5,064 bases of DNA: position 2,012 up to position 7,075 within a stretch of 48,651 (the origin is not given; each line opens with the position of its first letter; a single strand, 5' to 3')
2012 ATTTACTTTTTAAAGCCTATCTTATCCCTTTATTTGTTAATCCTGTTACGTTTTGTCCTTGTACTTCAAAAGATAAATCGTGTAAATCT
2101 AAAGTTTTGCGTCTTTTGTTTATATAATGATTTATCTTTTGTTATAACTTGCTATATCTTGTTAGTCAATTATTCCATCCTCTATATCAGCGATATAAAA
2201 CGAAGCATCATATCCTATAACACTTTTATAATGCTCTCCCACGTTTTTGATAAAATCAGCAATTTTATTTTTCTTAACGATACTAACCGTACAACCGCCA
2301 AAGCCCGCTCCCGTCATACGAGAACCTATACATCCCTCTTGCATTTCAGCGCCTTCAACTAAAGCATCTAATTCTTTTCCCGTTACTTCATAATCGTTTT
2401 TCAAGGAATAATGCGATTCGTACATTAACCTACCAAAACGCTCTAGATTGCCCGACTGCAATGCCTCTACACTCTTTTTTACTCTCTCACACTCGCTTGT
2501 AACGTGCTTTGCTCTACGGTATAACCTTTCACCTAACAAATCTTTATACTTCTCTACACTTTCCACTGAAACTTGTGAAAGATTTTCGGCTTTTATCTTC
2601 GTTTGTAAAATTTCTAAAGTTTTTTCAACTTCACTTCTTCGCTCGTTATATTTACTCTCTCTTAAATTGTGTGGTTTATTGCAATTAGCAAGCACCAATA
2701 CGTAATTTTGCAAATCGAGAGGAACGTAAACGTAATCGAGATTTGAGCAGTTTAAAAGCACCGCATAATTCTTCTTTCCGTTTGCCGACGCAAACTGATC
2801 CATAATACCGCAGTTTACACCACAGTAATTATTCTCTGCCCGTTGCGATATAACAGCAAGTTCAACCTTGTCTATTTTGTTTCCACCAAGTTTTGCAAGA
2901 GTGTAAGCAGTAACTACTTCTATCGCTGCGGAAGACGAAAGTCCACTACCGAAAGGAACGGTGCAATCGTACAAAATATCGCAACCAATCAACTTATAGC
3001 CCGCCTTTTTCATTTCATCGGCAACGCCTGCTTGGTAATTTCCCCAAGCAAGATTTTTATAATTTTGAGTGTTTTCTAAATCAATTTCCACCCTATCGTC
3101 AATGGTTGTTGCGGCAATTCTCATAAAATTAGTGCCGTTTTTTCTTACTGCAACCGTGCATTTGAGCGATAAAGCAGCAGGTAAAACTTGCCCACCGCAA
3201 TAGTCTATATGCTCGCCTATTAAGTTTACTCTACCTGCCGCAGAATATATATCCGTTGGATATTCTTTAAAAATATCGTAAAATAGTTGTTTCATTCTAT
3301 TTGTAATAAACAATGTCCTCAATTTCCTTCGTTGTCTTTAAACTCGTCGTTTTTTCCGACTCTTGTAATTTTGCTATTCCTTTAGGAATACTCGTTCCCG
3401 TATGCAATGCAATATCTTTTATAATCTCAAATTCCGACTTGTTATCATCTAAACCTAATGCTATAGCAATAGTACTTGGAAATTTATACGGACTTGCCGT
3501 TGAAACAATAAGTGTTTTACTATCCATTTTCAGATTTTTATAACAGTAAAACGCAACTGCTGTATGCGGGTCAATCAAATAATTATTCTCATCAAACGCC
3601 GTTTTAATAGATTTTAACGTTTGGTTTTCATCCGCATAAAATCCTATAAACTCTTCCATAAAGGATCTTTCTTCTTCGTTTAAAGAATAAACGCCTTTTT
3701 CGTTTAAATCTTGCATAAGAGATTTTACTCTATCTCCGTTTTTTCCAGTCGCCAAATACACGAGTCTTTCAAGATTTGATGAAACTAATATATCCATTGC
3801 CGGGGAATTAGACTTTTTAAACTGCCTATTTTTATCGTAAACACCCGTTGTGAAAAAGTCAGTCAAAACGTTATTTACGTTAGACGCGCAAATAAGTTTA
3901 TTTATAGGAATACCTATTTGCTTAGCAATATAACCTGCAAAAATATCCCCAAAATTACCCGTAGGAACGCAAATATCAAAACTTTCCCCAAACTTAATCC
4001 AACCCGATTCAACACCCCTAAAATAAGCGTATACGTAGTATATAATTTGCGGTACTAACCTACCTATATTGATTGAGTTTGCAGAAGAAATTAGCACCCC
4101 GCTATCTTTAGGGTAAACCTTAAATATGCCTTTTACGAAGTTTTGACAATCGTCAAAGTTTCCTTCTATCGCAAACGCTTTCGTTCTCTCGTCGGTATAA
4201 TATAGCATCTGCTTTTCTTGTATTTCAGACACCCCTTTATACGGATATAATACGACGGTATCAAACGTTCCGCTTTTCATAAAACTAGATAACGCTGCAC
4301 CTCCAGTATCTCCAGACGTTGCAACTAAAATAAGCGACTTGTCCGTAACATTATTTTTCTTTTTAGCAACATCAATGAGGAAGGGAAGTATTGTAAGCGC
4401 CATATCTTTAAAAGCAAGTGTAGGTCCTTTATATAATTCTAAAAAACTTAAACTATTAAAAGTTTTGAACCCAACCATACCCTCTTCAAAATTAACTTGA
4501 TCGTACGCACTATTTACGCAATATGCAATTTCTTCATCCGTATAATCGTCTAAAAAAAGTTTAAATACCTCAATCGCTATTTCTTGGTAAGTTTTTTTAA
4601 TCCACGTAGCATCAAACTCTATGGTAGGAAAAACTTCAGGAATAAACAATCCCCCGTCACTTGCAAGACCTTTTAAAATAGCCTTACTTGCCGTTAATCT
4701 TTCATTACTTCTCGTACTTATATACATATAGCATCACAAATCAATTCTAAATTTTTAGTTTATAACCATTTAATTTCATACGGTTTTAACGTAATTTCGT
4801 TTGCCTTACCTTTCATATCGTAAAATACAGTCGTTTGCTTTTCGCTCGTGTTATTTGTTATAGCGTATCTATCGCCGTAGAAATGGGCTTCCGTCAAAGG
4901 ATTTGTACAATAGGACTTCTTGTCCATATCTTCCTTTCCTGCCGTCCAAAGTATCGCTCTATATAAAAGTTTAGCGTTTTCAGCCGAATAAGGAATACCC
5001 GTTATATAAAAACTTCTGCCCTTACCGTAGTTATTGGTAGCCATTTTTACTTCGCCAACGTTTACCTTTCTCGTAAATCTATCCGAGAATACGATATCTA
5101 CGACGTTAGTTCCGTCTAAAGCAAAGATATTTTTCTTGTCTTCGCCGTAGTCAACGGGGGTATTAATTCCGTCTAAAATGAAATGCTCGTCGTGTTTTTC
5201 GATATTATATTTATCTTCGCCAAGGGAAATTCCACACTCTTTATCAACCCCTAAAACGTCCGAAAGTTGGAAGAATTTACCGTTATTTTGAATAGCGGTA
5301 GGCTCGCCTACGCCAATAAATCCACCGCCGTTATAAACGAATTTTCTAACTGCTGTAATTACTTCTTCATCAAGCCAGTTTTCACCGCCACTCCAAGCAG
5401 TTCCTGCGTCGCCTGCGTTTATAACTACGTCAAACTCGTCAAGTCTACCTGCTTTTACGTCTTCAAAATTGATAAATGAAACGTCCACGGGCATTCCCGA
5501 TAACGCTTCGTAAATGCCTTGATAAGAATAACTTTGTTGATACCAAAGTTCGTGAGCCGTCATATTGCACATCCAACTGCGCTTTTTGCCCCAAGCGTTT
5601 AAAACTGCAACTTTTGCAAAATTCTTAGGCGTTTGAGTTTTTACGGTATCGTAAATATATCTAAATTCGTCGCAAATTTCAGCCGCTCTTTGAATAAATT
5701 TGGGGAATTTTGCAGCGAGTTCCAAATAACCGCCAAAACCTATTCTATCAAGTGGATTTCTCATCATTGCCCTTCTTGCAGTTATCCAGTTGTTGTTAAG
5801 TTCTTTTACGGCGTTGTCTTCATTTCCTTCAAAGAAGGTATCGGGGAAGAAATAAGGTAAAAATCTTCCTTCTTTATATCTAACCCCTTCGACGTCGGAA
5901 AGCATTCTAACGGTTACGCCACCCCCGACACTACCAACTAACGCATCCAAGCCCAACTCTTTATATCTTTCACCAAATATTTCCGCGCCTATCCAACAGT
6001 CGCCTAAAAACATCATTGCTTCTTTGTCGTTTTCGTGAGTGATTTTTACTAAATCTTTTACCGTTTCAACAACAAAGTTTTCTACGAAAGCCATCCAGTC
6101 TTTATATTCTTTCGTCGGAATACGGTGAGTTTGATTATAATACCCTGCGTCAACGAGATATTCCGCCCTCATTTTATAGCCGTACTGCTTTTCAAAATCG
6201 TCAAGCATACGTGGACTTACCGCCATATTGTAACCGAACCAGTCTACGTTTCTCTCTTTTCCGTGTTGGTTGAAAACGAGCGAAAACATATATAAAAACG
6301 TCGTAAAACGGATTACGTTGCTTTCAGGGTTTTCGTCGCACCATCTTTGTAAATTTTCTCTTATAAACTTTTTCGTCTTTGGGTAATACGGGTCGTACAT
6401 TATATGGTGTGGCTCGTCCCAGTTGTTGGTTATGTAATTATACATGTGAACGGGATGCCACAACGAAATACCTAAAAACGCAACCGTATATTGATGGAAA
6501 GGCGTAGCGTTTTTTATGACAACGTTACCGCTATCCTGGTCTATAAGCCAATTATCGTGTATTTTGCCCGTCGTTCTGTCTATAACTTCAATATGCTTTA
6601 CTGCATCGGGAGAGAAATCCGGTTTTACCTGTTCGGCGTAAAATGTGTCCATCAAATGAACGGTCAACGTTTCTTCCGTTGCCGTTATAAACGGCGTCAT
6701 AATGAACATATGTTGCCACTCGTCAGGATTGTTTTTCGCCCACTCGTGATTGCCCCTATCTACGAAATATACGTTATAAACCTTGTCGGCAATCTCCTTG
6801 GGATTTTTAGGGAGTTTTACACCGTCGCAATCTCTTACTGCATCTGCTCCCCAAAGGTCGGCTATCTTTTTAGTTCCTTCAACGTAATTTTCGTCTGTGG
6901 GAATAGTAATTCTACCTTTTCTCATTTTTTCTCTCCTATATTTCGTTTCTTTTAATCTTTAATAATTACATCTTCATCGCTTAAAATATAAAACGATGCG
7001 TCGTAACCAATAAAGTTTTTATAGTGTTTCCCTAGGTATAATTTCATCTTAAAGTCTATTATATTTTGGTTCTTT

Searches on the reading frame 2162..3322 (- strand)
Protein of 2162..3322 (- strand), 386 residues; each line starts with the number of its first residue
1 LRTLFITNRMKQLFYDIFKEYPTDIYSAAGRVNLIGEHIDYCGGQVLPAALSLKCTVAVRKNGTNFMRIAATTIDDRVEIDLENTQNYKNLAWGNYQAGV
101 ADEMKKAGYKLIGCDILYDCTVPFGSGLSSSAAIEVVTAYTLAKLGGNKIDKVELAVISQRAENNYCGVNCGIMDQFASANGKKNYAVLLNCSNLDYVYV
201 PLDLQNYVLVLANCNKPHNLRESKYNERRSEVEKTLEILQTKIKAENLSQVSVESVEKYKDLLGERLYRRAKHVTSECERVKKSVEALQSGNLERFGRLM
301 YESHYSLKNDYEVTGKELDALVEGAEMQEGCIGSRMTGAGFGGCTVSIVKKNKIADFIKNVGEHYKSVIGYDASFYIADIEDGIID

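Call 38: search_protein_families(library=pfam, proteins=[window:2162-3322:-], max_evalue=0.00001)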
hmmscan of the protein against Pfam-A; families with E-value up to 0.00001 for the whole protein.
window:2162-3322:- (386 aa): 3 families
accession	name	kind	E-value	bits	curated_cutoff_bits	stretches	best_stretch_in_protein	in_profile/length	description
PF00288.32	GHMP_kinases_N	-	2e-18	66.8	22.3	1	96-182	2-86/87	GHMP kinases N terminal domain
PF10509.15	GalKase_gal_bdg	-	3.1e-18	65.5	23.1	1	13-61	2-49/49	Galactokinase galactose-binding signature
PF08544.19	GHMP_kinases_C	-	1.4e-14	54.6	21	1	285-365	2-83/85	GHMP kinases C terminal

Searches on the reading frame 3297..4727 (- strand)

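Call 38: search_protein_families(library=pfam, proteins=[window:3297-4727:-], max_evalue=0.00001)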
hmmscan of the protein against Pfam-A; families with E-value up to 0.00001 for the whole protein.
window:3297-4727:- (476 aa): 2 families
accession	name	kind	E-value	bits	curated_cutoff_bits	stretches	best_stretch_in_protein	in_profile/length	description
PF14821.11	Thr_synth_N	-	3.9e-21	75.4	25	1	2-75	2-79/79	Threonine synthase N terminus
PF00291.31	PALP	-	1.1e-08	35.2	35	1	100-404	32-288/295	Pyridoxal-phosphate dependent enzyme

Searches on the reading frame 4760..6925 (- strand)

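Call 38: search_protein_families(library=pfam, proteins=[window:4760-6925:-], max_evalue=0.00001)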
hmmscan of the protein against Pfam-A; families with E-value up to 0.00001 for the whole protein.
window:4760-6925:- (721 aa): 4 families
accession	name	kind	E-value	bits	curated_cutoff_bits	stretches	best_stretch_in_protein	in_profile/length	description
PF09508.16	Lact_bio_phlase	-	6.2e-184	611.9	26.6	1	4-434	1-432/434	Lacto-N-biose phosphorylase N-terminal TIM barrel domain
PF17385.8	LBP_M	-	5.2e-93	311.1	25.2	1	438-665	1-220/221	Lacto-N-biose phosphorylase central domain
PF17386.8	LBP_C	-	5.3e-13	49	26.6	1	672-721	2-53/53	Lacto-N-biose phosphorylase C-terminal domain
PF06283.17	ThuA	-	4e-08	34.2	33.4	1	479-642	33-185/209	Trehalose utilisation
